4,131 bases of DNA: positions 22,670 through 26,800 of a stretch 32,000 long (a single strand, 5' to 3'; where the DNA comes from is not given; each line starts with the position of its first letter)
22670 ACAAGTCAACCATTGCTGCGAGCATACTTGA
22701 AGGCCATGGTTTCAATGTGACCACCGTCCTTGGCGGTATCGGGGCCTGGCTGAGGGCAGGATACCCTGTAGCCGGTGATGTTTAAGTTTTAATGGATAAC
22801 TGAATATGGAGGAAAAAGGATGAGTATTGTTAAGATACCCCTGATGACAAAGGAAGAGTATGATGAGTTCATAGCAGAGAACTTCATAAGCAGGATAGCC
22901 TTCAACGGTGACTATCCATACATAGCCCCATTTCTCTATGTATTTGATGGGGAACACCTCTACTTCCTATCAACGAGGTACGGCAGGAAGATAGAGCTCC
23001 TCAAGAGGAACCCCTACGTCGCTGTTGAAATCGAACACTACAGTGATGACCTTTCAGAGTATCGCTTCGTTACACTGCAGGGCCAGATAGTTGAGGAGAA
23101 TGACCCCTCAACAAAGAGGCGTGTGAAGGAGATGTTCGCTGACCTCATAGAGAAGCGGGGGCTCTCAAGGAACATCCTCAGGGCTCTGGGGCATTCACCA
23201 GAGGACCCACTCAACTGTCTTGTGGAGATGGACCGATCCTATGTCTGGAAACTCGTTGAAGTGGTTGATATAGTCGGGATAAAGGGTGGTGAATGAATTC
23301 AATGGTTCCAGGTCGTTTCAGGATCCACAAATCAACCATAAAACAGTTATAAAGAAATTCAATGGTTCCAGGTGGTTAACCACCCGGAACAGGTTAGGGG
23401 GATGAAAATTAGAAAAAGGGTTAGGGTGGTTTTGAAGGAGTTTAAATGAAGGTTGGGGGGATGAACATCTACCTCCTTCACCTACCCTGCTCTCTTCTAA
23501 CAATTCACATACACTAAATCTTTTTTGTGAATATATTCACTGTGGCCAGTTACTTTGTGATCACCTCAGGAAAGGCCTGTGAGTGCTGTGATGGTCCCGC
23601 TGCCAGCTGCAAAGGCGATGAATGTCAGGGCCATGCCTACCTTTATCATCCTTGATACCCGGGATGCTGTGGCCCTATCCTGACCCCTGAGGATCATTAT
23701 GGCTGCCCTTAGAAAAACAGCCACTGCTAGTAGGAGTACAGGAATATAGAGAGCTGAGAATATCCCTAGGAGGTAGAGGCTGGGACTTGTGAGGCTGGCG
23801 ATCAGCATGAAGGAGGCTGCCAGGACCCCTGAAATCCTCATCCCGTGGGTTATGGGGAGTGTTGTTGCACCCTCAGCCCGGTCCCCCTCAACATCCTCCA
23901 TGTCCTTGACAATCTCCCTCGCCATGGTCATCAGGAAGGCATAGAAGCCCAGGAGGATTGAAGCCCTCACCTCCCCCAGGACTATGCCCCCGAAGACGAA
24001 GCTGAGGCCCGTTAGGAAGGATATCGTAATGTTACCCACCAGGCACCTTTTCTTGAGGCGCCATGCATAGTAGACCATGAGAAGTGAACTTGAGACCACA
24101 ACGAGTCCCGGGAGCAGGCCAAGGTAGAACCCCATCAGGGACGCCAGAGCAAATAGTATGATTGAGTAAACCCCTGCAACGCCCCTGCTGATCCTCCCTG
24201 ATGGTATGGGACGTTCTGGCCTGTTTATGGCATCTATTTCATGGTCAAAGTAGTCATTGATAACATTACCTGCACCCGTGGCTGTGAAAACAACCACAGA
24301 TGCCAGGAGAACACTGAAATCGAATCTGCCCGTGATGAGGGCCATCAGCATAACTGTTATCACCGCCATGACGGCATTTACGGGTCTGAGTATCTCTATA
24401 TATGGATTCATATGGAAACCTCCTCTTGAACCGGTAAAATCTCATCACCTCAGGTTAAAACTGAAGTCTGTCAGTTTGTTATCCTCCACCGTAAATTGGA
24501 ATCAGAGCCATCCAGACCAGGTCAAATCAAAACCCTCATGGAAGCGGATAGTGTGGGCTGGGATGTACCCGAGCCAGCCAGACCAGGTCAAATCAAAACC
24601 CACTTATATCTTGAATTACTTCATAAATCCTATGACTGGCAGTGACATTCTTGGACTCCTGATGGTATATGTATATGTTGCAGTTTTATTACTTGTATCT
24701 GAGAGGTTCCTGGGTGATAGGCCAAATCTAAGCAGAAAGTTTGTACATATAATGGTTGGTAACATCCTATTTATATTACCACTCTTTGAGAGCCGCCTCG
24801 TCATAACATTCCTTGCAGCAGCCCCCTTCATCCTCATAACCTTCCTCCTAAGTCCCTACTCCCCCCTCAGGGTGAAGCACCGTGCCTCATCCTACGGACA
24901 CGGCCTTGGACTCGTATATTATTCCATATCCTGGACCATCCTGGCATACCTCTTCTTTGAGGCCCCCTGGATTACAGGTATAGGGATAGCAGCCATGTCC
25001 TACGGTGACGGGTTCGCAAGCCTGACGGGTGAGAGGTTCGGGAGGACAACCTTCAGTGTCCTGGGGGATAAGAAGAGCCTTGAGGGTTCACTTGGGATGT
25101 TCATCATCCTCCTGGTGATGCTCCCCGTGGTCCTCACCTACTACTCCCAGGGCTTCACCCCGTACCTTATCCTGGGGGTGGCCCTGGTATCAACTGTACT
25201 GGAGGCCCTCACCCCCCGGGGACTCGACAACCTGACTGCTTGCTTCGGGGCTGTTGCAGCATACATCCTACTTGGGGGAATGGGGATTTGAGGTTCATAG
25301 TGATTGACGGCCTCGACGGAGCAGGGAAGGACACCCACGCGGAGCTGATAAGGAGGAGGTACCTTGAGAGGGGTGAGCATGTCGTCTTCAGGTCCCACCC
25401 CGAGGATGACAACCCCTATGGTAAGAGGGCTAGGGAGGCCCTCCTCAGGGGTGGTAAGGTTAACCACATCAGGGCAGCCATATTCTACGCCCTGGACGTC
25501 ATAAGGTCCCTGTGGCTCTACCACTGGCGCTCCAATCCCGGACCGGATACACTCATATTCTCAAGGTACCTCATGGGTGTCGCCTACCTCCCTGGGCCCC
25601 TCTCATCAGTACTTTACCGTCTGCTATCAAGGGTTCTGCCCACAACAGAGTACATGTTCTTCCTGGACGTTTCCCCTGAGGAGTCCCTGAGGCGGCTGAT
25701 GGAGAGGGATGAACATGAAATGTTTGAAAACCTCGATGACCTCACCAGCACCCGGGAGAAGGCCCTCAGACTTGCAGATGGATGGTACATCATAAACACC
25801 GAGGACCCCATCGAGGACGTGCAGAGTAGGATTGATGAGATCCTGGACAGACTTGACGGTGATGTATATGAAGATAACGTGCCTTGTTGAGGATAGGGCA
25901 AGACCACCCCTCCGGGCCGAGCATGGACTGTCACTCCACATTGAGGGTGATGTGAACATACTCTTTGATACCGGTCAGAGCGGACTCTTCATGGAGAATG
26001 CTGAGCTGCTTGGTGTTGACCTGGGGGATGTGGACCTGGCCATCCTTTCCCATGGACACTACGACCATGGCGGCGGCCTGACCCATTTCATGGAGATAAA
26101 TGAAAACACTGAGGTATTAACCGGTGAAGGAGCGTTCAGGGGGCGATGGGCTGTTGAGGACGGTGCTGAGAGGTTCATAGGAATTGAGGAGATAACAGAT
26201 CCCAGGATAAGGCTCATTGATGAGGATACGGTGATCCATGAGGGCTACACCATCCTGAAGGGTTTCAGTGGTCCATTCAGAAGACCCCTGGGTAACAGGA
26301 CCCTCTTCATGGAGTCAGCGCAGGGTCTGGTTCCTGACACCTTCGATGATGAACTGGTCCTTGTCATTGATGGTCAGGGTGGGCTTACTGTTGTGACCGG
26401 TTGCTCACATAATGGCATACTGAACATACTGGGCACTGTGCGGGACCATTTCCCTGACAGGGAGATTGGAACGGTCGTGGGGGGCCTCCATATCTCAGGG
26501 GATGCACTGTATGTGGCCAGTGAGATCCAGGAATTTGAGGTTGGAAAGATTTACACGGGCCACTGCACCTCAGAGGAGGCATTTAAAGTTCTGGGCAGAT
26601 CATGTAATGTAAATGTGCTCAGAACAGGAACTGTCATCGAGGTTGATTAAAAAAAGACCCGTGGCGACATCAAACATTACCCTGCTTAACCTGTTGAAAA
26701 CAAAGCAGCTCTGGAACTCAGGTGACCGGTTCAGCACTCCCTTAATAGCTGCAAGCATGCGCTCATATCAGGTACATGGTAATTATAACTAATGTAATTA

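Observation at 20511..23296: KaiC-KaiB operon in a methanogen-type genome, in kaiC-then-kaiB order, coupled to sensory and redox genes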

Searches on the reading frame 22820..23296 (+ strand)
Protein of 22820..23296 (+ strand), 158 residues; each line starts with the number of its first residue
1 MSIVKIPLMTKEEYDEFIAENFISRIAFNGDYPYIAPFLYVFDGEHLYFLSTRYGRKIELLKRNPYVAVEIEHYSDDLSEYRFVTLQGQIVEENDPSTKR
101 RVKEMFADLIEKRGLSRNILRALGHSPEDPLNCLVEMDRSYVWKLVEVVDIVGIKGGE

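Call 3: search_protein_families(library=pfam, proteins=[window:22820-23296:+], max_evalue=0.01)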
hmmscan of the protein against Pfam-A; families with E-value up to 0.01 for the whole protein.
window:22820-23296:+ (158 aa): 2 families
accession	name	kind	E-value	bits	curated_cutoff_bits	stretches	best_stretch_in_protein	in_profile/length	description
PF12900.13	Pyridox_ox_2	-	9.9e-24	84.3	27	1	11-116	2-112/140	Pyridoxamine 5'-phosphate oxidase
PF01243.27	PNPOx_N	-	2.4e-05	25.1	28.1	1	11-103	2-91/120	Pyridoxamine 5'-phosphate oxidase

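Call 4: search_protein_families(library=ncbifam, proteins=[window:22820-23296:+], max_evalue=0.01)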
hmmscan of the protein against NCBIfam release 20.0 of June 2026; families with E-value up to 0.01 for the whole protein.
window:22820-23296:+ (158 aa): 3 families
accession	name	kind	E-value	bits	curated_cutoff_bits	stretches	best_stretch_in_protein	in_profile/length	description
NF000261.1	NimABCDEF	equivalog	3.8e-05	23.7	260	1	29-85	34-89/153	NimABCDEF family 5-nitroimidazole reductase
TIGR03618.1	Rv1155_F420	subfamily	0.00054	20.2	79.05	1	33-103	22-92/127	TIGR03618 family F420-dependent PPOX class oxidoreductase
NF000262.1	NimIJ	equivalog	0.00097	19.2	270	1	29-63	33-67/151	NimIJ family nitroimidazole resistance protein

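Call 60: search_protein_families(library=pfam, proteins=[L092:5236-7245:+, L092:7363-8709:+], max_evalue=0.0001)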
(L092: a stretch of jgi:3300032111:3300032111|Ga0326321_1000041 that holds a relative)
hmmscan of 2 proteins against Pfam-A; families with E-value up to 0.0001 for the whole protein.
L092:5236-7245:+ (670 aa): 8 families
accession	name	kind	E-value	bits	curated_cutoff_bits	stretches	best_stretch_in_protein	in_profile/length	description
PF14417.12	MEDS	-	1.7e-36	125.9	29.8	1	39-197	1-161/161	MEDS: MEthanogen/methylotroph, DcmR Sensory domain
PF07568.18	HisKA_2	-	5.5e-27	94.1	22.3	1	478-553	1-76/76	Histidine kinase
PF08448.16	PAS_4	-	8.9e-15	55.3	23.1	1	256-355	2-109/110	PAS fold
PF02518.31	HATPase_c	-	3.7e-13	50.3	26.4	1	578-667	7-110/111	Histidine kinase-, DNA gyrase B-, and HSP90-like ATPase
PF00989.32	PAS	-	7.1e-12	45.8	22.6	1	370-404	5-39/113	PAS fold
PF13188.13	PAS_8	-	1.2e-09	38.2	21.8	1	369-422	4-51/65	PAS domain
PF13581.12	HATPase_c_2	-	1.4e-08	35.3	27.4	1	575-663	30-126/127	Histidine kinase-like ATPase domain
PF07536.20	HWE_HK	-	5.3e-05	24.3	22.8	1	478-551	1-71/83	HWE histidine kinase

L092:7363-8709:+ (449 aa): 2 families
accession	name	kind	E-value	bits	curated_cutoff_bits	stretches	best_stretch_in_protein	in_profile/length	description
PF00581.25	Rhodanese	-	1.8e-24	86.6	22.2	2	254-342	3-101/102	Rhodanese-like domain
PF00753.33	Lactamase_B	-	7.4e-11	42.8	22.7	1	12-180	5-196/196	Metallo-beta-lactamase superfamily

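Call 80: search_solved_structures(query=window:22820-23293:+, max_evalue=0.001)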
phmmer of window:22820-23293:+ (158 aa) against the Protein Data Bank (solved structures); distinct sequences matched with E-value up to 0.001: 2.
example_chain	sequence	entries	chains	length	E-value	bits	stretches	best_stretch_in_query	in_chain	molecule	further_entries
2hq9_A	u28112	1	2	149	1.3e-06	31.5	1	14-90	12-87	Mll6688 protein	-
3db0_A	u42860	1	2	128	0.00036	23.6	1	27-105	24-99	Lin2891 protein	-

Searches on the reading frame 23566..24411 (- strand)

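Call 73: search_protein_families(library=pfam, proteins=[window:23566-24411:-], max_evalue=0.00001)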
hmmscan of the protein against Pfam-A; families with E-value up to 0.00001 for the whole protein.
window:23566-24411:- (281 aa): 1 family
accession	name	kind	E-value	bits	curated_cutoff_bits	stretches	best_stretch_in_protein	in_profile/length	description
PF01040.23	UbiA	-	2.8e-43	148.4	34.2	1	18-253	5-244/250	UbiA prenyltransferase family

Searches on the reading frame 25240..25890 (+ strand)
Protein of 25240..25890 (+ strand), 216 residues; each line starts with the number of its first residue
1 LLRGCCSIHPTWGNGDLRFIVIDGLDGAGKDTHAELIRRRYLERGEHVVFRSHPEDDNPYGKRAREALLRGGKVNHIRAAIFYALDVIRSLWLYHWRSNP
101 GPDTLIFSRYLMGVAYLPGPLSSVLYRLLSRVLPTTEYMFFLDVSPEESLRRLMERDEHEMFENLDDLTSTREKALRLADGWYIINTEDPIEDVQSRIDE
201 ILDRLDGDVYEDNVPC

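Call 73: search_protein_families(library=pfam, proteins=[window:25240-25890:+], max_evalue=0.00001)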
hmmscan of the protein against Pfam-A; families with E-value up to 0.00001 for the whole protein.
window:25240-25890:+ (216 aa): 1 family
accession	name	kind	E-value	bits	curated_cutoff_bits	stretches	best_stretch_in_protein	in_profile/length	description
PF02223.23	Thymidylate_kin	-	2.2e-45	155.1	27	1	22-198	1-185/185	Thymidylate kinase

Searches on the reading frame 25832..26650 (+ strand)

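Call 73: search_protein_families(library=pfam, proteins=[window:25832-26650:+], max_evalue=0.00001)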
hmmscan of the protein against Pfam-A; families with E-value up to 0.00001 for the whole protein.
window:25832-26650:+ (272 aa): 1 family
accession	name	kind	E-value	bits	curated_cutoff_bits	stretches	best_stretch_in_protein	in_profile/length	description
PF00753.33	Lactamase_B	-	4.2e-12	46.9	22.7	1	39-137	14-113/196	Metallo-beta-lactamase superfamily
